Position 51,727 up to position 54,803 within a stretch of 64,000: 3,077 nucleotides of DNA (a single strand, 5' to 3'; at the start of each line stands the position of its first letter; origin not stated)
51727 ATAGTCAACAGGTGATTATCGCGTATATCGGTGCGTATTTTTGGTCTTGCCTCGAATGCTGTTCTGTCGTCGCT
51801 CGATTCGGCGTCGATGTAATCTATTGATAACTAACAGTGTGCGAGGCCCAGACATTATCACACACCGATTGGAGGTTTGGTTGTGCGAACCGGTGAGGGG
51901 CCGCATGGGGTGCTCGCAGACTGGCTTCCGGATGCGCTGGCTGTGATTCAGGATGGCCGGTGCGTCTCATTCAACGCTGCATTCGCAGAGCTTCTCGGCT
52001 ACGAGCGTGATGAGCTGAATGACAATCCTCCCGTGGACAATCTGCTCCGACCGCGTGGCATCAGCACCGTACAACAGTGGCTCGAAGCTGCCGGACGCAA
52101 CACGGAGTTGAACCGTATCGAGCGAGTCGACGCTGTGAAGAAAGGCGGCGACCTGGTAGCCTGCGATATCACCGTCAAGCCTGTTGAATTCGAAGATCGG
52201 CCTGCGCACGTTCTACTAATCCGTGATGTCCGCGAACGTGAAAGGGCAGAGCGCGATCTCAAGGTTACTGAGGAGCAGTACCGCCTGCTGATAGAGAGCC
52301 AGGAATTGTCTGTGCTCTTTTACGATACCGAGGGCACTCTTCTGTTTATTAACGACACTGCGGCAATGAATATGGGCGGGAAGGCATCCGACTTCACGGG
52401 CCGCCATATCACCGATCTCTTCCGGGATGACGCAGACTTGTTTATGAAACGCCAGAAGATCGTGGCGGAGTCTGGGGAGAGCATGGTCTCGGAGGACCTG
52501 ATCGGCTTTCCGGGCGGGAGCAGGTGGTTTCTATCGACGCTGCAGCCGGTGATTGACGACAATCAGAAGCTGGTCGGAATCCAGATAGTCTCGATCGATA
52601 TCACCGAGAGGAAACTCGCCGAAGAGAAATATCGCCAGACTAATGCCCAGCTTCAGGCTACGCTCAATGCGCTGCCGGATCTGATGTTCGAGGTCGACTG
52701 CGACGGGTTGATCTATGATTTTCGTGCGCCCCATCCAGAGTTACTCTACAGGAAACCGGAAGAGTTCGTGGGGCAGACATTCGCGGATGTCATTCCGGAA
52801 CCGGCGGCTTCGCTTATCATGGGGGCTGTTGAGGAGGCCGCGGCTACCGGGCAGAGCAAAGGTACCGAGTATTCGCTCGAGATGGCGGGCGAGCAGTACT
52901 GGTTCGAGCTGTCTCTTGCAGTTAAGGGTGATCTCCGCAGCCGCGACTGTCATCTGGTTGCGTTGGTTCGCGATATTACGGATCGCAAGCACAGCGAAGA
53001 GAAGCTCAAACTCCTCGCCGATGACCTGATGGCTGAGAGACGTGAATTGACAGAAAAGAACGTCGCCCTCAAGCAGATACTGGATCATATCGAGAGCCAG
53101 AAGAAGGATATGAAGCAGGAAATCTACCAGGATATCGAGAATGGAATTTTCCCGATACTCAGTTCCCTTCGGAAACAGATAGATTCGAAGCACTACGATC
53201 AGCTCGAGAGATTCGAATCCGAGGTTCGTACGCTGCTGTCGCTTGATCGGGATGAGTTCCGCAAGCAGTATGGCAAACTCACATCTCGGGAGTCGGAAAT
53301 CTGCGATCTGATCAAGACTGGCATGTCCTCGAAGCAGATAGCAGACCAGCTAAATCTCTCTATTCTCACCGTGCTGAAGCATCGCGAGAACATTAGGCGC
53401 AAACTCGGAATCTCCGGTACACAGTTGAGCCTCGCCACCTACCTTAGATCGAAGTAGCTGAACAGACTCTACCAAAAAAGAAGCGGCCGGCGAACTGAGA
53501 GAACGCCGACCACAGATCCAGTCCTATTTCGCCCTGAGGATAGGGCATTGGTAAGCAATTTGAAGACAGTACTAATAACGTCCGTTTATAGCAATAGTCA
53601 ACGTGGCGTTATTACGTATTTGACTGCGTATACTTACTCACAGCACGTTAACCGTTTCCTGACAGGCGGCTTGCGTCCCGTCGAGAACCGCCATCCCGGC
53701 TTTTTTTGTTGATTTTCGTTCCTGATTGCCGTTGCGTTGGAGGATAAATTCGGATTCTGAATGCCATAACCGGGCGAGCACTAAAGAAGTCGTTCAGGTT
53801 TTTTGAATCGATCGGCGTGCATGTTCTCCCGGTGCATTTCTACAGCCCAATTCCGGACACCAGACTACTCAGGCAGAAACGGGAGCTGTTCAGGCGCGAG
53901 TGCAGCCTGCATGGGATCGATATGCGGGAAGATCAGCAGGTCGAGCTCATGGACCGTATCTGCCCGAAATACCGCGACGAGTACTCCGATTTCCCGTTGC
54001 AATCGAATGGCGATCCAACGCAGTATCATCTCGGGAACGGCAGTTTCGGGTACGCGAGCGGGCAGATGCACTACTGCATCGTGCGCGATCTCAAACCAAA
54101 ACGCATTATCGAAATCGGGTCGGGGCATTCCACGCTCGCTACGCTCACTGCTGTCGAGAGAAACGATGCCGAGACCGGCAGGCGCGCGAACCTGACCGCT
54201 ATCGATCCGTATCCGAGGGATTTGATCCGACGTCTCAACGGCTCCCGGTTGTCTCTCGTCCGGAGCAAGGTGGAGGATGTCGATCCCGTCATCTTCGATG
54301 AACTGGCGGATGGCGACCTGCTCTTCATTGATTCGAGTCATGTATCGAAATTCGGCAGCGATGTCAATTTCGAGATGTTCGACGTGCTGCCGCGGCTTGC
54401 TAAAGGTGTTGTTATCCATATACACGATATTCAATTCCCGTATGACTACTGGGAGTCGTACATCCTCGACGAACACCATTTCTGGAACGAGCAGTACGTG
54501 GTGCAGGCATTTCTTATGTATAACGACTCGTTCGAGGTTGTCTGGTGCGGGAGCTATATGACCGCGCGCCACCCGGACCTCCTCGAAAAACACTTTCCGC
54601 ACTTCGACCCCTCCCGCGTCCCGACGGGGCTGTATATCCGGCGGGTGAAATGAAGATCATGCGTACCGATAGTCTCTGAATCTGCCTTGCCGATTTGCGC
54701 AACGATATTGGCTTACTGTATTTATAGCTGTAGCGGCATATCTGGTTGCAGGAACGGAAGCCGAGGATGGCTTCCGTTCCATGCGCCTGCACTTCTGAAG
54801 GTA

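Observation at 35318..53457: Three paralogous PAS-LuxR regulators with a shared coiled-coil linker; two sit directly upstream of near-identical MCP paralogs (cassette duplication)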

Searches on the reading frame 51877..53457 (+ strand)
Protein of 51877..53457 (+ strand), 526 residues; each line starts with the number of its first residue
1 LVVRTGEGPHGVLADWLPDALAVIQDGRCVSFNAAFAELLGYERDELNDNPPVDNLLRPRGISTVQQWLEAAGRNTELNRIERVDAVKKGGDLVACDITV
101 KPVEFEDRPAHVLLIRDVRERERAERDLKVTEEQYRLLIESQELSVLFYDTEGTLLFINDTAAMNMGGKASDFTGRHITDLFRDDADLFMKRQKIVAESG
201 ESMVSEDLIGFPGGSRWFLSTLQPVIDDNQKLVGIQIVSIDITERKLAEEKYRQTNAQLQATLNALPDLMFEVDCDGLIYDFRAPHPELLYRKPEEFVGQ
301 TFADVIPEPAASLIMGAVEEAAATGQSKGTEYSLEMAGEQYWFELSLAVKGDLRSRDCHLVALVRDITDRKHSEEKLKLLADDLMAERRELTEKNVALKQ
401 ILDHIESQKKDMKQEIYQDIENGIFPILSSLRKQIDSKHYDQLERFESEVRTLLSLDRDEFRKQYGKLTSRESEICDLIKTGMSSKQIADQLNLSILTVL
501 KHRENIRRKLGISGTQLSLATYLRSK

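Call 8: search_protein_families(library=pfam, proteins=[window:51877-53457:+], max_evalue=0.01)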
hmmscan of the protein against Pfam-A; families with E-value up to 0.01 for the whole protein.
window:51877-53457:+ (526 aa): 7 families
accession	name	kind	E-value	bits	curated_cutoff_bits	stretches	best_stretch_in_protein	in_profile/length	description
PF08448.16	PAS_4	-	3.9e-31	108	23.1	3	145-246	7-109/110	PAS fold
PF13426.13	PAS_9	-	5.5e-27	94.5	27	2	145-244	3-103/103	PAS domain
PF00989.32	PAS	-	1.3e-21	77.1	22.6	3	17-114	10-109/113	PAS fold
PF00196.25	GerE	-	1.1e-12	47.8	23.5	1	468-514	3-49/57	Bacterial regulatory proteins, luxR family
PF13188.13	PAS_8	-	1.8e-08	34.4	21.8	1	13-53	6-47/65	PAS domain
PF08447.18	PAS_3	-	1.4e-05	25.7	25.6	0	157-236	3-86/89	PAS fold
PF13596.12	PAS_10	-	5.1e-05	24.3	22.1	1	137-243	3-106/106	PAS domain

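Call 12: search_protein_families(library=ncbifam, proteins=[window:51877-53457:+], max_evalue=0.01)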
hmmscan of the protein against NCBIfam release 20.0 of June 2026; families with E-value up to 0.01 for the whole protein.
window:51877-53457:+ (526 aa): 42 families (the best 25 are shown)
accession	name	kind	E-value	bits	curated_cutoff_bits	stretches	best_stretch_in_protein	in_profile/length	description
TIGR00229.1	sensory_box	domain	4.9e-40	136.6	22.9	3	131-251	3-125/126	PAS domain S-box protein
NF047874.1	MASE3_PAS_HK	subfamily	1.3e-15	57.3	560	2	13-125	270-382/655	MASE3 domain-containing sensor histidine kinase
NF053781.1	cdiGMPphdstlr2612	equivalog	2e-14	52.2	1600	2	212-378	670-837/1268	Tlr1612 family c-di-GMP phosphodiesterase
NF008302.0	PRK11091.1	equivalog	3.6e-14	51.9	838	2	251-378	149-277/779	aerobic respiration two-component sensor histidine kinase ArcB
NF041777.1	sens_FixL_Rhizob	equivalog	3.1e-12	45.9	850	1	211-385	77-254/485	sensor protein FixL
NF052445.1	RespRegMctR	equivalog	5.5e-12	45.5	300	1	446-516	125-193/205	two-component system response regulator MctR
NF008468.0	PRK11360.1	equivalog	3.9e-11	42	646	1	129-256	264-391/616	two-component system sensor histidine kinase AtoS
NF046044.1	PnpS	equivalog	6.7e-10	38.5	400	2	122-249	44-167/390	two-component system histidine kinase PnpS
NF008467.0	PRK11359.1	equivalog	2.5e-08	32.4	857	1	24-261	28-263/800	oxygen-sensing cyclic-di-GMP phosphodiesterase DosP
NF040749.1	tetrathio_RR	equivalog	2.8e-08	33.7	290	1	451-512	117-178/191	tetrathionate respiration response regulator TtrR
NF011896.0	PRK15369.1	equivalog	9e-08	32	242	1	462-512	144-194/211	two component system response regulator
NF052573.1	HisKinEspAMyxo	equivalog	1e-07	30.4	1400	1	214-384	215-381/755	serine histidine kinase EspA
NF045595.1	HK_scytonemin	equivalog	2.6e-07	29.4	865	1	19-142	293-415/637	scytonemin biosynthesis sensor histidine kinase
TIGR02040.1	PpsR-CrtJ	equivalog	4.1e-07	29.4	275.4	1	123-399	123-393/442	transcriptional regulator PpsR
TIGR03020.2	EpsA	equivalog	6.7e-07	29.2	170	1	460-512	187-235/247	XrtB/PEP-CTERM-associated transcriptional regulator EpsA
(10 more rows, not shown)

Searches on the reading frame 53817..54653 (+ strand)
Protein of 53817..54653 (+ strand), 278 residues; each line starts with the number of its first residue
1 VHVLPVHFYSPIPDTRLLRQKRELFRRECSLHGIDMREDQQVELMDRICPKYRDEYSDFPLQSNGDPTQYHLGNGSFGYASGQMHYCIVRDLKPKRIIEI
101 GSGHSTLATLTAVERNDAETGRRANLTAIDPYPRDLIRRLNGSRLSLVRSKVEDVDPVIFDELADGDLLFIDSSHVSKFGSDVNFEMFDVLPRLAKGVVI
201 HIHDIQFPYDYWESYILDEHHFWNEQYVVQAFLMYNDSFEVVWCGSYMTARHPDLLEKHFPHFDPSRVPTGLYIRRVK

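Call 8: search_protein_families(library=pfam, proteins=[window:53817-54653:+], max_evalue=0.01)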
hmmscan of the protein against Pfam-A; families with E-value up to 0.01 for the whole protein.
window:53817-54653:+ (278 aa): 1 family
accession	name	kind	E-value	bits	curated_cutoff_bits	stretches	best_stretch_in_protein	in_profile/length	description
PF13578.12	Methyltransf_24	-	2.5e-13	51.3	26.3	1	98-205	1-105/105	Methyltransferase domain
